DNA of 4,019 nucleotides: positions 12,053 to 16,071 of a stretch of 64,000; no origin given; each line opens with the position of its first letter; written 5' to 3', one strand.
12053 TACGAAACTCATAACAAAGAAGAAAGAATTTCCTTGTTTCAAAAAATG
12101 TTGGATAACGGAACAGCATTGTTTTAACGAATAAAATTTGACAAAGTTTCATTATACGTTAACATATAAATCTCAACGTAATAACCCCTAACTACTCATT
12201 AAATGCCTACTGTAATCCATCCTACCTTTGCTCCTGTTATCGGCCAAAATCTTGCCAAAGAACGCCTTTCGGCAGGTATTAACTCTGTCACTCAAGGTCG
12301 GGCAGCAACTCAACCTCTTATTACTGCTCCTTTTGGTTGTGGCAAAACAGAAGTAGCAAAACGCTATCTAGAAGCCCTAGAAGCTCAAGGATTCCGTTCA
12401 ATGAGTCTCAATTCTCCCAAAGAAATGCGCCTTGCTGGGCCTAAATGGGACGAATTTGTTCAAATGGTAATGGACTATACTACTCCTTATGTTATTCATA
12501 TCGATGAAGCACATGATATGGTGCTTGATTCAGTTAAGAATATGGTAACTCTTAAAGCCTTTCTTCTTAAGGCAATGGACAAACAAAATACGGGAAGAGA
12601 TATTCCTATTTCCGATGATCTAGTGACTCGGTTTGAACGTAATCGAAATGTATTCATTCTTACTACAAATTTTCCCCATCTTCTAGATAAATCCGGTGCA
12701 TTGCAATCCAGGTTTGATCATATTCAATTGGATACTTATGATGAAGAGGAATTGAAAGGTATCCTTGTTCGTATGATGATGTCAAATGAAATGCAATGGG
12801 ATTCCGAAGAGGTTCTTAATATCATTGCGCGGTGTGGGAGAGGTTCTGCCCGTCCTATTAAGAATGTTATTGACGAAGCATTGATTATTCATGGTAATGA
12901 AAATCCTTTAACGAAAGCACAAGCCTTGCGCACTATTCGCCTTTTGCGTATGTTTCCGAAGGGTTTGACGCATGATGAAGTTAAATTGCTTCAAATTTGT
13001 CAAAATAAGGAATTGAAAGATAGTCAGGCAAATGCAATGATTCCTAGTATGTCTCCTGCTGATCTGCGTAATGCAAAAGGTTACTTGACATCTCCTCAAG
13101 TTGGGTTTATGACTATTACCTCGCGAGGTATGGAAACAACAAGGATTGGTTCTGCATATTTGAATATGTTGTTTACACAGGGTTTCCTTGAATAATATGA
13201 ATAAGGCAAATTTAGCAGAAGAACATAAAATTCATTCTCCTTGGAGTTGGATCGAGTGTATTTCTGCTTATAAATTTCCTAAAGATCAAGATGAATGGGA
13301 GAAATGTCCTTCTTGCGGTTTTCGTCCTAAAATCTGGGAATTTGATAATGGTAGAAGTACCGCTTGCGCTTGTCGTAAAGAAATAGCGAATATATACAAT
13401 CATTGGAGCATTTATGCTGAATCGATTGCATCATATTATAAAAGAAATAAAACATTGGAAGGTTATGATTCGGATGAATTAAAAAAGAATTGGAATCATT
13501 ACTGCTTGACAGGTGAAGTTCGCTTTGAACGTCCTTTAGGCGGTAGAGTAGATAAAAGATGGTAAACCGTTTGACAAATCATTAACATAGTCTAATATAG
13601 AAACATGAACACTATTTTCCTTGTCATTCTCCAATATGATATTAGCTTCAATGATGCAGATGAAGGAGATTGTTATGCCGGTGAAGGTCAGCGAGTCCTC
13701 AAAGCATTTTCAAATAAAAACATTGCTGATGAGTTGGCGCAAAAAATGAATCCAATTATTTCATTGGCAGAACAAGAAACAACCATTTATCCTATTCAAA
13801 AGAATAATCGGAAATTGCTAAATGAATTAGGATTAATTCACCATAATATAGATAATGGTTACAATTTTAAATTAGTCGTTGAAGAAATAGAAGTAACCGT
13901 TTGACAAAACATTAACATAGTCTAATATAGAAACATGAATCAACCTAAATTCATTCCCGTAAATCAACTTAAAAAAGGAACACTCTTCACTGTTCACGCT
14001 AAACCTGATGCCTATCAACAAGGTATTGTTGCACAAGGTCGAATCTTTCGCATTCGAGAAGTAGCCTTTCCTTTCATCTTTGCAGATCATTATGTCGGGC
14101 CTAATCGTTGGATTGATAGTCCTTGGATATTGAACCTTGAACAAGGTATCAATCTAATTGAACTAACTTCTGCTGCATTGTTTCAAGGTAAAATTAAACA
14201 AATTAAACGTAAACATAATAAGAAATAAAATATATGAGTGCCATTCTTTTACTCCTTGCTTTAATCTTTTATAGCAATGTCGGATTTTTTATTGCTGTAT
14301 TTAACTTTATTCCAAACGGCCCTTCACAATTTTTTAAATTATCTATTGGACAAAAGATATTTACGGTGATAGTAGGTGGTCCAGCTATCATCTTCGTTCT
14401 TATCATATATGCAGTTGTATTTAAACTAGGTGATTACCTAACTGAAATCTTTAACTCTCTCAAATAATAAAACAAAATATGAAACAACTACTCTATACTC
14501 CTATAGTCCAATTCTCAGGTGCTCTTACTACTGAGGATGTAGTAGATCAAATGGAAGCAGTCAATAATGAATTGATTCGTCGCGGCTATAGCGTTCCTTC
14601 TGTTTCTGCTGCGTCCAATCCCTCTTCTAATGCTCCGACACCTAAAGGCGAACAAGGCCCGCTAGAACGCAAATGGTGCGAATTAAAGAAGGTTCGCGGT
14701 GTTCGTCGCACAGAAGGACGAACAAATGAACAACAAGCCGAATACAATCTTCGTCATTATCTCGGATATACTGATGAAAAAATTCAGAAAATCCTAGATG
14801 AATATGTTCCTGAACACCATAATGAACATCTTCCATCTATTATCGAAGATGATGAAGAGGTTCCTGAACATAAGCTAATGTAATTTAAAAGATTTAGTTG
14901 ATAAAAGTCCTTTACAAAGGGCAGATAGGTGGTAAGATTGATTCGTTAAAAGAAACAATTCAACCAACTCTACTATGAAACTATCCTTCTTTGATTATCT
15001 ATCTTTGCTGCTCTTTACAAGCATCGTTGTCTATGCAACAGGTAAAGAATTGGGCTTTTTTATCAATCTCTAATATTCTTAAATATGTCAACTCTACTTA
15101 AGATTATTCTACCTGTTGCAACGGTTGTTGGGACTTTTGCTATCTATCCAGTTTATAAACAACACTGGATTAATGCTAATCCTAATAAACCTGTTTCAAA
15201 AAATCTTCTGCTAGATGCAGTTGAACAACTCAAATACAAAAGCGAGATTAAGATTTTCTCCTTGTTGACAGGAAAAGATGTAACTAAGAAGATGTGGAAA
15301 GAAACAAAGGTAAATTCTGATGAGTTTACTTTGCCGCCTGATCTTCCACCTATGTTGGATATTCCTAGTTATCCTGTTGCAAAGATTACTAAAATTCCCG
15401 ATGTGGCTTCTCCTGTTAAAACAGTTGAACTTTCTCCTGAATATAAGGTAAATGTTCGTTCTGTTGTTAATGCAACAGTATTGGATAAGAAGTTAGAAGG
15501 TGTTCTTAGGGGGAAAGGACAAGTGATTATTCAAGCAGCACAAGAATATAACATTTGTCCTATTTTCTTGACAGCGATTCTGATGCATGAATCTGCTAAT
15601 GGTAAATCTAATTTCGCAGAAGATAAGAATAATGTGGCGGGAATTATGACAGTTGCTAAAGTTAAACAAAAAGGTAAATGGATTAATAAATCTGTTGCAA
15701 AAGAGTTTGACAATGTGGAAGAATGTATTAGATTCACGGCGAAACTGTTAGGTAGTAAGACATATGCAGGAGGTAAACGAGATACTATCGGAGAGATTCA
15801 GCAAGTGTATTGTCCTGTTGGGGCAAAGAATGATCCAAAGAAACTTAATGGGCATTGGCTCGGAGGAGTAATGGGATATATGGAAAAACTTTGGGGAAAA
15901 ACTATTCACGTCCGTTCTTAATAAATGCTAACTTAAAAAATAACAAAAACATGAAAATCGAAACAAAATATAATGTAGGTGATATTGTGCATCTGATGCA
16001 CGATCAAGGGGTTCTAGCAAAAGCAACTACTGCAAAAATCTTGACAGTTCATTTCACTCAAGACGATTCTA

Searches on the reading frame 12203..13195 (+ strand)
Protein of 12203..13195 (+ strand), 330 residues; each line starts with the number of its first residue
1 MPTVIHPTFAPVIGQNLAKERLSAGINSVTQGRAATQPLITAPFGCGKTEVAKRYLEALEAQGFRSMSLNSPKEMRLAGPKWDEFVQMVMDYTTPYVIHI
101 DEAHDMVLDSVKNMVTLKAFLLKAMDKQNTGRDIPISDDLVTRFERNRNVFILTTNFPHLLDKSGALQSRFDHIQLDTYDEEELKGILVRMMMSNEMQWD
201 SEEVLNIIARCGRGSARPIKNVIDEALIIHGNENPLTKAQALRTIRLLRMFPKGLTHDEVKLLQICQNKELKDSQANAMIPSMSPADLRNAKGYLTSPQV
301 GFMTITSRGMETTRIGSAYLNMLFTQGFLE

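Call 9: search_protein_families(library=phrogs, proteins=[window:12203-13195:+], max_evalue=0.001)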
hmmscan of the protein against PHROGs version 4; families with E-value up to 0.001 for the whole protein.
window:12203-13195:+ (330 aa): 3 families
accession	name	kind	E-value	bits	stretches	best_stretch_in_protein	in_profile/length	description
phrog_168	-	DNA, RNA and nucleotide metabolism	2e-11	45.2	1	13-225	24-209/314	clamp loader of DNA polymerase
phrog_5846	-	DNA, RNA and nucleotide metabolism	1.3e-09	38.8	1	150-243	126-219/380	clamp loader of DNA polymerase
phrog_3757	-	unknown function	2.3e-06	28.3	1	148-227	226-304/367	-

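Call 102: search_protein_families(library=pfam, proteins=[window:12203-13195:+], max_evalue=0.001)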
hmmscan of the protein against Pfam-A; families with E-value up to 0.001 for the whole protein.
window:12203-13195:+ (330 aa): 2 families
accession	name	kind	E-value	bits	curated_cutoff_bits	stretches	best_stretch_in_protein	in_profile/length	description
PF00004.35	AAA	-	2.1e-09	38.4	21.2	1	39-175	2-127/131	ATPase family associated with various cellular activities (AAA)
PF13401.12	AAA_22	-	0.00016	22.4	27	0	39-75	9-45/130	AAA domain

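Call 103: search_solved_structures(query=window:12203-13195:+, max_evalue=0.00001)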
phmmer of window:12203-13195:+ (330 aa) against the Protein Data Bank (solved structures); distinct sequences matched with E-value up to 0.00001: 0.

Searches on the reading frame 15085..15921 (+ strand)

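Call 3: search_protein_families(library=pfam, proteins=[window:15085-15921:+], max_evalue=0.1)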
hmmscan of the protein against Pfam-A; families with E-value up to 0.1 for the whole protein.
window:15085-15921:+ (278 aa): 3 families
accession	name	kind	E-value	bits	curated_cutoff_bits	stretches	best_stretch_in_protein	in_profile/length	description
PF01832.25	Glucosaminidase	-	1.6e-11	45.4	30.2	1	147-229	3-87/123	Mannosyl-glycoprotein endo-beta-N-acetylglucosaminidase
PF01464.25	SLT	-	0.00088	19.3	21.3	1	147-224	2-78/117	Transglycosylase SLT domain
PF13406.11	SLT_2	-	0.086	12.5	24.3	0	143-223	72-150/292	Transglycosylase SLT domain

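Call 4: search_protein_families(library=phrogs, proteins=[window:15085-15921:+], max_evalue=0.1)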
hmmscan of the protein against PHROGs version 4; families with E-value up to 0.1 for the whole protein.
window:15085-15921:+ (278 aa): 6 families
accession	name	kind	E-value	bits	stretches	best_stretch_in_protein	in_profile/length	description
phrog_25820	-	lysis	4e-10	40.5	1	120-247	118-236/265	endolysin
phrog_1259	-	tail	6.7e-07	28.4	1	128-272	841-973/1179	baseplate hub subunit and tail lysozyme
phrog_759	-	other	3.8e-05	23.6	1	136-184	475-525/625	tail associated cell-wall hydrolase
phrog_10341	-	lysis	0.0016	18.4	1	140-188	403-451/577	endolysin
phrog_21853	-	unknown function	0.0022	18.3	1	130-199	253-324/409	-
phrog_12395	-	lysis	0.084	13.6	1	147-220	63-134/188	endolysin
